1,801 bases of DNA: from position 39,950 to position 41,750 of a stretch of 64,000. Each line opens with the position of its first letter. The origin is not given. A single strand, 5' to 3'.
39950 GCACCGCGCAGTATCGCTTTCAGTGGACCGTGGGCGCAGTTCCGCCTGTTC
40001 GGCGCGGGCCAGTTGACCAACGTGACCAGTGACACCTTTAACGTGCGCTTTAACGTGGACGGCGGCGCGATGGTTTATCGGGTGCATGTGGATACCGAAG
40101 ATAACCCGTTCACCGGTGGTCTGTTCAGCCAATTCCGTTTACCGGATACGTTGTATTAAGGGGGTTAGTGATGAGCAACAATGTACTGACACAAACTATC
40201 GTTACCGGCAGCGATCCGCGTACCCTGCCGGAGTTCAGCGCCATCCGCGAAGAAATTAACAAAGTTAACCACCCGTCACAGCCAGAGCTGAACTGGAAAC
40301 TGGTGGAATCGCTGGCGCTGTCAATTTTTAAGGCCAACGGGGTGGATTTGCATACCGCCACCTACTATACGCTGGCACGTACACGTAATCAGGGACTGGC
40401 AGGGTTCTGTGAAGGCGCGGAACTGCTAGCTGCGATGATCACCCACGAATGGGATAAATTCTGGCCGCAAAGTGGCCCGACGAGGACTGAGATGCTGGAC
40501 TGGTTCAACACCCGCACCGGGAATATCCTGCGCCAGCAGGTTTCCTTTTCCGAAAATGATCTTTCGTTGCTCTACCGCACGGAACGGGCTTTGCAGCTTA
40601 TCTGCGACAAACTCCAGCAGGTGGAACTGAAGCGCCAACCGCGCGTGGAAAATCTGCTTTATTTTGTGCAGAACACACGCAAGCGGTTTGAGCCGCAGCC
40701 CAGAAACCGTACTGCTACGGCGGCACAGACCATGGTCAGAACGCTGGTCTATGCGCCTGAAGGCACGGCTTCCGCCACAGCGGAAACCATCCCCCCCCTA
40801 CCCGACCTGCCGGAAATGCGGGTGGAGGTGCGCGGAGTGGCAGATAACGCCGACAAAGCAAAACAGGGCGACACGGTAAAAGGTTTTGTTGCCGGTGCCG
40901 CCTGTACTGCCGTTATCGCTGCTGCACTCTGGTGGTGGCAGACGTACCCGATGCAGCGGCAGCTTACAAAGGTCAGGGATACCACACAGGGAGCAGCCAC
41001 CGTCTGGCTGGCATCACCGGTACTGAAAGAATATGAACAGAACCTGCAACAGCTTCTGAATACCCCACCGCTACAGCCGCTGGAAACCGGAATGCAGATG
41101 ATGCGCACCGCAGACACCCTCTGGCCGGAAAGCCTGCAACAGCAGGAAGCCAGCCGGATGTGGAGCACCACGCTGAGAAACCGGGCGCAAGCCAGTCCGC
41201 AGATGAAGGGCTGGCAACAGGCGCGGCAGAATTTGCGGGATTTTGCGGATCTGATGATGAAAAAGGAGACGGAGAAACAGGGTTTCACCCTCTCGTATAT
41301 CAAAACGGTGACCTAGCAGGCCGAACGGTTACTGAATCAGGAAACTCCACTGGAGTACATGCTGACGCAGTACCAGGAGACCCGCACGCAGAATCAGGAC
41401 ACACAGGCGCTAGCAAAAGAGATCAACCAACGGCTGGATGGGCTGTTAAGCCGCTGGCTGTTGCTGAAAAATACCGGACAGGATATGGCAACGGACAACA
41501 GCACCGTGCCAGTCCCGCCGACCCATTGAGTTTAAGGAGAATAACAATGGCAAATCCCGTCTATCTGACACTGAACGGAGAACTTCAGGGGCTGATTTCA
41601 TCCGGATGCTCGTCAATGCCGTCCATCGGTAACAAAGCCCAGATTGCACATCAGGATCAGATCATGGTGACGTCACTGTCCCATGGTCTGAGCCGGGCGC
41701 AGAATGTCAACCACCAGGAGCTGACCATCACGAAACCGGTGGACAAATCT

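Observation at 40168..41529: In-frame amber codon splits the TssA-like accessory gene (TagA/VasL-like)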

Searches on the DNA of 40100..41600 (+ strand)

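Call 3: search_dna_similar(query=window:40100-41600:+, collection=ecoli_genomes, mode=near, max_rows=40, rows=spread)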
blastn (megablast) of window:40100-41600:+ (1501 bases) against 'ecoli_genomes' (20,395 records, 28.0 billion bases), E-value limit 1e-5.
Records with a match: 2845; places in all: 2845; records where one place covers at least 80% of the query: 2803.
Genomes with a match: 2845 of 5426; with a place that covers at least 80% of the query: 2803. Places per genome that has any: lowest 1, median 1, highest 1. On chromosomes: 2843 places; on plasmids: 2.
Best place of each record, by identity: >=99% 15; 95-99% 384; 90-95% 179; 80-90% 13; 60-80% 2254.
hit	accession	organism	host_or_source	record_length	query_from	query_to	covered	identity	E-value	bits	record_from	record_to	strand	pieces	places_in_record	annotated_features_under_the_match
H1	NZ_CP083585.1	Escherichia coli strain ECNB21-M121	meat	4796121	1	1501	100%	99.6%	0e+0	2739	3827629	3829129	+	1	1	VasL domain-containing protein | tssM: type VI secretion system membrane subunit TssM | Hcp family type VI secretion system effector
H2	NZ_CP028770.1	Escherichia coli strain A4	possum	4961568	1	1501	100%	95.5%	0e+0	2394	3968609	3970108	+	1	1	VasL domain-containing protein | tssM: type VI secretion system membrane subunit TssM | Hcp family type VI secretion system effector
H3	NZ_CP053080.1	Escherichia coli strain HB37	chicken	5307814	1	1501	100%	95.4%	0e+0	2388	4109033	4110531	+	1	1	VasL domain-containing protein | tssM: type VI secretion system membrane subunit TssM | Hcp family type VI secretion system effector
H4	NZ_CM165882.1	Escherichia coli strain N62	Homo sapiens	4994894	1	1501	100%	95.4%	0e+0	2388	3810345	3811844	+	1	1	VasL domain-containing protein | tssM: type VI secretion system membrane subunit TssM | Hcp family type VI secretion system effector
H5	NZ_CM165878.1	Escherichia coli strain N68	Homo sapiens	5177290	1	1501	100%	95.3%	0e+0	2383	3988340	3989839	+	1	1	VasL domain-containing protein | tssM: type VI secretion system membrane subunit TssM | Hcp family type VI secretion system effector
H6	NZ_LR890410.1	Escherichia coli strain MSB2_1A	Homo sapiens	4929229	1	1501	100%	95.3%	0e+0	2377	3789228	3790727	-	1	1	VasL domain-containing protein | tssM: type VI secretion system membrane subunit TssM | Hcp family type VI secretion system effector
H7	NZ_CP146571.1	Escherichia coli strain B1.H1.1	Hospital Wastewater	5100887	1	1501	100%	92.8%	0e+0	2172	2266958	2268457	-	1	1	VasL domain-containing protein | tssM: type VI secretion system membrane subunit TssM | Hcp family type VI secretion system effector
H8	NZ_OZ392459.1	Escherichia coli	Homo sapiens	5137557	1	1501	100%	92.8%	0e+0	2172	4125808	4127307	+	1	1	VasL domain-containing protein | tssM: type VI secretion system membrane subunit TssM | Hcp family type VI secretion system effector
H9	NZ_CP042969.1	Escherichia coli strain CFSAN061769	missing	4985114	1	1374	92%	75.8%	0e+0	669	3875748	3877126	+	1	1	type VI secretion system ImpA and VasL domain-containing protein | tssM: type VI secretion system membrane subunit TssM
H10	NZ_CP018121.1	Escherichia coli strain MRSN346355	Homo sapiens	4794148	1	1377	92%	75.6%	0e+0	658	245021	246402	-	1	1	VasL domain-containing protein | tssM: type VI secretion system membrane subunit TssM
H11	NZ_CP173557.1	Escherichia coli strain 98202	Homo sapiens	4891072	1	1377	92%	75.6%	0e+0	658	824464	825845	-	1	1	VasL domain-containing protein | tssM: type VI secretion system membrane subunit TssM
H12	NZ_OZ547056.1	Escherichia coli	Homo sapiens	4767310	1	1377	92%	75.6%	0e+0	658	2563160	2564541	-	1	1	VasL domain-containing protein | tssM: type VI secretion system membrane subunit TssM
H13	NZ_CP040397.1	Escherichia coli strain BA22372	Homo sapiens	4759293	1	1377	92%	75.6%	0e+0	652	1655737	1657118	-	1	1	VasL domain-containing protein | tssM: type VI secretion system membrane subunit TssM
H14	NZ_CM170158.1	Escherichia coli strain GCM39-10-2-9-3-1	Homo sapiens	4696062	1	1377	92%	75.6%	0e+0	652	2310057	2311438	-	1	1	VasL domain-containing protein | tssM: type VI secretion system membrane subunit TssM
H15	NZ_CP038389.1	Escherichia coli O55:H7 strain DEC5B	Homo sapiens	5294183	1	1374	92%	75.7%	0e+0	664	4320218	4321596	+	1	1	VasL domain-containing protein | tssM: type VI secretion system membrane subunit TssM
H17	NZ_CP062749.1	Escherichia coli O157:H7 strain Z1486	Bovine Faeces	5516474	1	1374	92%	75.7%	0e+0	664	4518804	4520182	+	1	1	VasL domain-containing protein | tssM: type VI secretion system membrane subunit TssM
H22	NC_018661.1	Escherichia coli O104:H4 str. 2009EL-2071 strain 2009EL-2071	Stool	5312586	1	1374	92%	75.7%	0e+0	658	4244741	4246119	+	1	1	VasL domain-containing protein | tssM: type VI secretion system membrane subunit TssM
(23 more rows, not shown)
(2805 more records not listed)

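Call 5: get_annotated_region(hit=H1, flank=1500)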
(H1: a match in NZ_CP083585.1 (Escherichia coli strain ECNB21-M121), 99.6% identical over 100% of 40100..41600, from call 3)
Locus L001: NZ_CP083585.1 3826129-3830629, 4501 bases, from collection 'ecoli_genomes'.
description: Escherichia coli strain ECNB21-M121 chromosome, complete genome
organism: Escherichia coli strain ECNB21-M121 (NCBI taxid 562)
replicon: chromosome; assembly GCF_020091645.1
host: -; source: meat; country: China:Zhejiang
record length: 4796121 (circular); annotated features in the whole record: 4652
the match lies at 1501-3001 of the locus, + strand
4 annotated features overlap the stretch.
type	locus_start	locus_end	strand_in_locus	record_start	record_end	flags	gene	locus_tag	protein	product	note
CDS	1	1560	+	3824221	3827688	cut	tssM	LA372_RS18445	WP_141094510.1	type VI secretion system membrane subunit TssM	-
CDS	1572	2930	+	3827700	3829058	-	-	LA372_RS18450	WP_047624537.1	VasL domain-containing protein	-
CDS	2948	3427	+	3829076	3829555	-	-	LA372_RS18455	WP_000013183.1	Hcp family type VI secretion system effector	-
CDS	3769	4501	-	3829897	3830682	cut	-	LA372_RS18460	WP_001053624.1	hypothetical protein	-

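Call 6: get_annotated_region(hit=H2, flank=1500)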
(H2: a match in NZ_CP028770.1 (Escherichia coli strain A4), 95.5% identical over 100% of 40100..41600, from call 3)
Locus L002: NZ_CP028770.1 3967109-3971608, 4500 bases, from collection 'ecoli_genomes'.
description: Escherichia coli strain A4 chromosome, complete genome
organism: Escherichia coli strain A4 (NCBI taxid 562)
replicon: chromosome; assembly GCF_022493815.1
host: possum; source: feces; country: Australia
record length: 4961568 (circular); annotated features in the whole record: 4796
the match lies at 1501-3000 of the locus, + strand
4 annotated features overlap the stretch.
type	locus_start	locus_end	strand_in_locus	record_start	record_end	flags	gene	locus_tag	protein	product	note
CDS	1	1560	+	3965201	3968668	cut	tssM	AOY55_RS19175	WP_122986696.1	type VI secretion system membrane subunit TssM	-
CDS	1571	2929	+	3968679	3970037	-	-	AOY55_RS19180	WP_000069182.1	VasL domain-containing protein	-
CDS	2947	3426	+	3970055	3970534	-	-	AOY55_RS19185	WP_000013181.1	Hcp family type VI secretion system effector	-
CDS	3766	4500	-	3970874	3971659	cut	-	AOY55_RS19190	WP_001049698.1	hypothetical protein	-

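Call 7: get_annotated_region(hit=H7, flank=1500)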
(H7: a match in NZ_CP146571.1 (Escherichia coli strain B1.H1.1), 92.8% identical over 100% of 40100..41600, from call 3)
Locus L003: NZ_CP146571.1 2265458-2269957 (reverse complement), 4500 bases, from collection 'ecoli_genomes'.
description: Escherichia coli strain B1.H1.1 chromosome, complete genome
organism: Escherichia coli strain B1.H1.1 (NCBI taxid 562)
replicon: chromosome; assembly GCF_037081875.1
host: -; source: Hospital Wastewater; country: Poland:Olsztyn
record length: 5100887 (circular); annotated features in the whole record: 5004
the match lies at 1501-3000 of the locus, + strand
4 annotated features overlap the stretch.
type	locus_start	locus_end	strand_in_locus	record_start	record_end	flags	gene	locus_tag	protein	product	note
CDS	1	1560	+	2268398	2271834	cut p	tssM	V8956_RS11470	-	type VI secretion system membrane subunit TssM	frameshifted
CDS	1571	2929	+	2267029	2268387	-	-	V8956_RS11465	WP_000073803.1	VasL domain-containing protein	-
CDS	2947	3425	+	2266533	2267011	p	-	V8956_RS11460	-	Hcp family type VI secretion system effector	frameshifted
CDS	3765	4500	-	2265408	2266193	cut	-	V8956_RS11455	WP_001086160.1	hypothetical protein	-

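Call 8: get_annotated_region(hit=H9, flank=1500)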
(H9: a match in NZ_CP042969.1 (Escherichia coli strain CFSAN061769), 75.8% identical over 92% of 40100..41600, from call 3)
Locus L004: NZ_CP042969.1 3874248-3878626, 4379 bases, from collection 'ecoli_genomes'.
description: Escherichia coli strain CFSAN061769 chromosome, complete genome
organism: Escherichia coli strain CFSAN061769 (NCBI taxid 562)
replicon: chromosome; assembly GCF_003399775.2
host: missing; source: raw milk cheese; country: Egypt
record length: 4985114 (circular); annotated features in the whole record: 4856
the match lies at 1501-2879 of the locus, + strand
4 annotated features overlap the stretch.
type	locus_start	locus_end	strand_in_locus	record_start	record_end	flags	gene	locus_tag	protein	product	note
CDS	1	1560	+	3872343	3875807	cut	tssM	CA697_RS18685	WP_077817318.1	type VI secretion system membrane subunit TssM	-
CDS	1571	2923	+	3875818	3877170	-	-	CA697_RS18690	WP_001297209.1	type VI secretion system ImpA and VasL domain-containing protein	-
CDS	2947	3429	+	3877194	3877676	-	-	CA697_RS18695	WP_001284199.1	Hcp family type VI secretion system effector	-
CDS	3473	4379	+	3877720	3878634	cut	-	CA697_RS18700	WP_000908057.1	hypothetical protein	-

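Call 11: search_dna_similar(query=window:41286-41344:+, collection=ecoli_genomes, mode=near, max_rows=30, rows=best)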
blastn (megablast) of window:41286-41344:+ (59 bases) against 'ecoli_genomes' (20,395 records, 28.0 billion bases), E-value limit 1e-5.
Records with a match: 206; places in all: 206; records where one place covers at least 80% of the query: 206.
Genomes with a match: 206 of 5426; with a place that covers at least 80% of the query: 206. Places per genome that has any: lowest 1, median 1, highest 1. On chromosomes: 206 places; on plasmids: 0.
Best place of each record, by identity: 95-99% 206.
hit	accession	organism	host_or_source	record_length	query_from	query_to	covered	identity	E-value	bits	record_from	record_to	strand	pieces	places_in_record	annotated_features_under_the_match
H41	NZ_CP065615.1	Escherichia coli strain FDAARGOS_943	missing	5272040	1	59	100%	98.3%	3e-20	104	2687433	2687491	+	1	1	VasL domain-containing protein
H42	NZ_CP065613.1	Escherichia coli strain FDAARGOS_944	missing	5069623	1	59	100%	98.3%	3e-20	104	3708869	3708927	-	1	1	VasL domain-containing protein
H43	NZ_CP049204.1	Escherichia coli strain PapM-32-1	Papio papio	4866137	1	59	100%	98.3%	3e-20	104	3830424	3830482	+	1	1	VasL domain-containing protein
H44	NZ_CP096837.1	Escherichia coli strain PS10-3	small intestine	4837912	1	59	100%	98.3%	3e-20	104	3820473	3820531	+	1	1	VasL domain-containing protein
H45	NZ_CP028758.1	Escherichia coli strain A16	Otter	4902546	1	59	100%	98.3%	3e-20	104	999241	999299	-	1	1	VasL domain-containing protein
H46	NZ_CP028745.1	Escherichia coli strain A30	Papio cynocephalus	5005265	1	59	100%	98.3%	3e-20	104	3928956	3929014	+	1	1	VasL domain-containing protein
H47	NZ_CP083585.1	Escherichia coli strain ECNB21-M121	meat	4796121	1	59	100%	98.3%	3e-20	104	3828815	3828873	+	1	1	VasL domain-containing protein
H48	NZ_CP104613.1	Escherichia coli strain AHM8C212RI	chicken feces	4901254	1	59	100%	98.3%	3e-20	104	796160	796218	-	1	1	VasL domain-containing protein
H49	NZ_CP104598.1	Escherichia coli strain AHM8C160RI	chicken feces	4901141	1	59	100%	98.3%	3e-20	104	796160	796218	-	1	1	VasL domain-containing protein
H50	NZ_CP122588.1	Escherichia coli strain ETEC6335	Sus scrofa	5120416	1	59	100%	98.3%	3e-20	104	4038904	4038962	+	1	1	VasL domain-containing protein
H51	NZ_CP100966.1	Escherichia coli strain ET350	Hoplobatrachus rugulosus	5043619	1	59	100%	98.3%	3e-20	104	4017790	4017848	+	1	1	VasL domain-containing protein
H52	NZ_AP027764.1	Escherichia coli strain 2017-02-2CC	Homo sapiens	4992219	1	59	100%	98.3%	3e-20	104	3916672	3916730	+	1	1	VasL domain-containing protein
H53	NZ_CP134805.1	Escherichia coli strain E7-1N7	agricultural environment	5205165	1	59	100%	98.3%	3e-20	104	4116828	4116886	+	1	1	VasL domain-containing protein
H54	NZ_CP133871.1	Escherichia coli strain ES5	Homo sapiens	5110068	1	59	100%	98.3%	3e-20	104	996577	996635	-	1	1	VasL domain-containing protein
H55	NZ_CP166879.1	Escherichia coli strain 48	Fecal sample from a deer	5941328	1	59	100%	98.3%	3e-20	104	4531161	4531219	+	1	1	VasL domain-containing protein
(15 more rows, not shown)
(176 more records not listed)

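Call 18: get_annotated_region(hit=H1, flank=20000)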
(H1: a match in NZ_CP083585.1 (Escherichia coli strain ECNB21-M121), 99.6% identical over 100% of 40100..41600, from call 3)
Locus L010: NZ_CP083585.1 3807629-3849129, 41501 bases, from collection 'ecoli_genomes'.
description: Escherichia coli strain ECNB21-M121 chromosome, complete genome
organism: Escherichia coli strain ECNB21-M121 (NCBI taxid 562)
replicon: chromosome; assembly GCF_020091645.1
host: -; source: meat; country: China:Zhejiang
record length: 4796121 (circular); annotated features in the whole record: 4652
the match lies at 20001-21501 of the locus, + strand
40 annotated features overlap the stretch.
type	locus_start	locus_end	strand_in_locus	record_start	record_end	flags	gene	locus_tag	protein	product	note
CDS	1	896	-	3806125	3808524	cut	-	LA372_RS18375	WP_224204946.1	type VI secretion system Vgr family protein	-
CDS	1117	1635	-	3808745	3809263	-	-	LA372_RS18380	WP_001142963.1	Hcp family type VI secretion system effector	-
CDS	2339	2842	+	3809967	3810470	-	tssB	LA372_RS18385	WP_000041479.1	type VI secretion system contractile sheath small subunit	-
CDS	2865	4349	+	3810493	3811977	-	tssC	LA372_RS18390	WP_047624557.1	type VI secretion system contractile sheath large subunit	-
CDS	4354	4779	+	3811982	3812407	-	tssE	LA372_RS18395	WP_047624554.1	type VI secretion system baseplate subunit TssE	-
CDS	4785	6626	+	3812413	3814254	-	tssF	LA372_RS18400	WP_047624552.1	type VI secretion system baseplate subunit TssF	-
CDS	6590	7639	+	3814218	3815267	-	tssG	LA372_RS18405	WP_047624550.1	type VI secretion system baseplate subunit TssG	-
CDS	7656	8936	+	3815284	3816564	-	tagH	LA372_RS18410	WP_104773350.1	type VI secretion system-associated FHA domain protein TagH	-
CDS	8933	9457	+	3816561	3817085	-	tssJ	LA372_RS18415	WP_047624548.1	type VI secretion system lipoprotein TssJ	-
CDS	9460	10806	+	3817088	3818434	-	tssK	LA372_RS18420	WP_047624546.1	type VI secretion system baseplate subunit TssK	-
CDS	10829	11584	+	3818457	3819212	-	icmH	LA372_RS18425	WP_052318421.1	type IVB secretion system protein IcmH/DotU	-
CDS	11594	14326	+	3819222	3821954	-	tssH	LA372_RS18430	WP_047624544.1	type VI secretion system ATPase TssH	-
CDS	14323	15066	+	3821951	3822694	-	vasI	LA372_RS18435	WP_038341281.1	type VI secretion system-associated protein VasI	-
CDS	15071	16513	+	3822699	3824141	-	tssA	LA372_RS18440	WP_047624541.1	type VI secretion system protein TssA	-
CDS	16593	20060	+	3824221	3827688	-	tssM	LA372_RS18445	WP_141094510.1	type VI secretion system membrane subunit TssM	-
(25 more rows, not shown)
